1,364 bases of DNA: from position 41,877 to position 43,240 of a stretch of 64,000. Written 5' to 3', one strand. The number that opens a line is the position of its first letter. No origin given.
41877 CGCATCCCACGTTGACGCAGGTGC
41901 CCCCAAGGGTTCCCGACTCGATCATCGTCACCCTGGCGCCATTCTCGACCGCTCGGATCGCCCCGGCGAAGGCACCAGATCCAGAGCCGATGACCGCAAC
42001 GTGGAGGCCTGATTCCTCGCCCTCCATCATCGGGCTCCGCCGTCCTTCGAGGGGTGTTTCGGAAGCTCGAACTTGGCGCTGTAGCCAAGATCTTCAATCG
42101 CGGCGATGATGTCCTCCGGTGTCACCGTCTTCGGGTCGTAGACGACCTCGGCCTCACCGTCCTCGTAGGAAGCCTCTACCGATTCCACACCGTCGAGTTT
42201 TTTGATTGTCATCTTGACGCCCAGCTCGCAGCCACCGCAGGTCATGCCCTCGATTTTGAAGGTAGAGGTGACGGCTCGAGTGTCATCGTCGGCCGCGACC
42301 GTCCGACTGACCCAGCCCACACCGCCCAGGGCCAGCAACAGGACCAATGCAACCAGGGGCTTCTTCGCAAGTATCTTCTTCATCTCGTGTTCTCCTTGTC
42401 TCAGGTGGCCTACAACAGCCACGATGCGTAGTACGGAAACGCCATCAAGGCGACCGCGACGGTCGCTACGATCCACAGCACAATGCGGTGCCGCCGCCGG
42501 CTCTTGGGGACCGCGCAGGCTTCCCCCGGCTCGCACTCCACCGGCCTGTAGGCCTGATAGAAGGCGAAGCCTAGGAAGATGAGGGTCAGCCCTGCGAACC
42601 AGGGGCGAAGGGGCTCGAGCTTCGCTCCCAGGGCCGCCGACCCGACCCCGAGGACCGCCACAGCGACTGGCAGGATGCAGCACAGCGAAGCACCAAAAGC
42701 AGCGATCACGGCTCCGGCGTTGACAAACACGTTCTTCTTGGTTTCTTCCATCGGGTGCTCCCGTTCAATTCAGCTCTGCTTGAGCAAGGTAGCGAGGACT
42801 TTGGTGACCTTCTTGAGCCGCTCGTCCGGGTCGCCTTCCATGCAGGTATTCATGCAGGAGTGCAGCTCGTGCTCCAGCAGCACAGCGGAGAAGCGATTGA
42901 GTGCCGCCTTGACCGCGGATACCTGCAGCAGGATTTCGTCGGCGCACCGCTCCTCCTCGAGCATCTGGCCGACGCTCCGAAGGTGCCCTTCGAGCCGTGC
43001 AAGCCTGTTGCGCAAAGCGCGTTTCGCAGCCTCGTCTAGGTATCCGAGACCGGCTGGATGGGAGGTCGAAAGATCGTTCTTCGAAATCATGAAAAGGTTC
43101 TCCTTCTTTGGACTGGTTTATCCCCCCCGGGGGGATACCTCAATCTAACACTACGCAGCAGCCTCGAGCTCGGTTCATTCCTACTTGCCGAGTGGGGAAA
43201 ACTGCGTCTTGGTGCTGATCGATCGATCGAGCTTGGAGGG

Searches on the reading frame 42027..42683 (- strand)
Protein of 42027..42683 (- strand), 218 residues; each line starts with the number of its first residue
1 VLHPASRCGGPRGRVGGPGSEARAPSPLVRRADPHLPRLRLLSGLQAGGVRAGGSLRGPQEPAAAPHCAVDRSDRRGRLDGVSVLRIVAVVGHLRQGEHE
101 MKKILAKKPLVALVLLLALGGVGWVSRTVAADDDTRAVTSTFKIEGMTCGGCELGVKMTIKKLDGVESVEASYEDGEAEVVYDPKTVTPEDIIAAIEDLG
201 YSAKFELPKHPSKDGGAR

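Call 17: search_protein_families(library=ncbifam, proteins=[window:42027-42683:-], max_evalue=0.001)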
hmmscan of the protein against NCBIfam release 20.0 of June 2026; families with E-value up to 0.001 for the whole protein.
window:42027-42683:- (218 aa): 11 families
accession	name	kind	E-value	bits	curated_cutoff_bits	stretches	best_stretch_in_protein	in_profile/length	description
NF041115.1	UxxU_metal_bind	equivalog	3.9e-21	75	95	1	139-204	5-70/74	metal-binding (seleno)protein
NF033795.1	chaper_CopZ_Bs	exception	4.9e-17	61.9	91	1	140-202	2-64/66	copper chaperone CopZ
NF033556.1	MerTP_fusion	equivalog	1.3e-16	60.7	180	1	131-203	113-185/186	mercuric transport protein MerTP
NF033794.2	chaper_CopZ_Eh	exception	2.9e-14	52.9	95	1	141-205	3-67/68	copper chaperone CopZ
NF047957.1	CopZ_AFE_1862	equivalog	1.8e-13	50.7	85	1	142-204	3-62/62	CopZ family metallochaperone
TIGR00003.1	TIGR00003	subfamily_domain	1.7e-12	47.3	62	1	141-203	3-65/66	copper ion binding protein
TIGR02052.1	MerP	equivalog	2.2e-11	44.1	92.55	1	136-203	21-88/92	mercury resistance system periplasmic binding protein MerP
NF010311.1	PRK13748.1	subfamily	3.4e-11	42.7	600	1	141-207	2-67/560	mercury(II) reductase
NF045683.1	MerT_CopZ_Se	exception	5.9e-10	39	375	1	109-204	133-228/235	MerT/CopZ fusion-like heavy metal transport selenoprotein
NF033781.1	chaper_CopP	exception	1.4e-07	31.5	112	1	141-202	3-63/65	copper-binding metallochaperone CopP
NF007952.0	PRK10671.1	equivalog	0.00068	17.9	1316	1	128-204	93-166/838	copper-exporting P-type ATPase CopA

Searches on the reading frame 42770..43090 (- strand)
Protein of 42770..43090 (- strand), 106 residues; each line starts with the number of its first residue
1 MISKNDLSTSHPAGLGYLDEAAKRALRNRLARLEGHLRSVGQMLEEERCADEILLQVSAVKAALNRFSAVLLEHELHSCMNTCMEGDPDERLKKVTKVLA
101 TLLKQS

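Call 17: search_protein_families(library=ncbifam, proteins=[window:42770-43090:-], max_evalue=0.001)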
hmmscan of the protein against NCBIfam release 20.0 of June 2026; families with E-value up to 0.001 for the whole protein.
window:42770-43090:- (106 aa): 3 families
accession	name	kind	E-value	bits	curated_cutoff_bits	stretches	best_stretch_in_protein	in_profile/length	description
NF052430.1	repress_RicR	exception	4.4e-11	43.2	175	1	22-100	7-85/93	copper-sensing transcriptional repressor RicR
NF008464.0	PRK11352.1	equivalog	1.9e-05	25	133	1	22-81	8-66/91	formaldehyde-responsive transcriptional repressor FrmR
NF011613.0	PRK15039.1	equivalog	4.7e-05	24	138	1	23-102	8-88/90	Ni(II)/Co(II)-binding transcriptional repressor RcnR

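Call 64: search_protein_families(library=pfam, proteins=[window:42770-43090:-], max_evalue=0.01)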
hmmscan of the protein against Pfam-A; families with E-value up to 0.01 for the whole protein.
window:42770-43090:- (106 aa): 1 family
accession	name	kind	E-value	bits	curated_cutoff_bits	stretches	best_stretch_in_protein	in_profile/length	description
PF02583.22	Trns_repr_metal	-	8.5e-20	71.4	22.8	1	23-100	2-77/78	Metal-sensitive transcriptional repressor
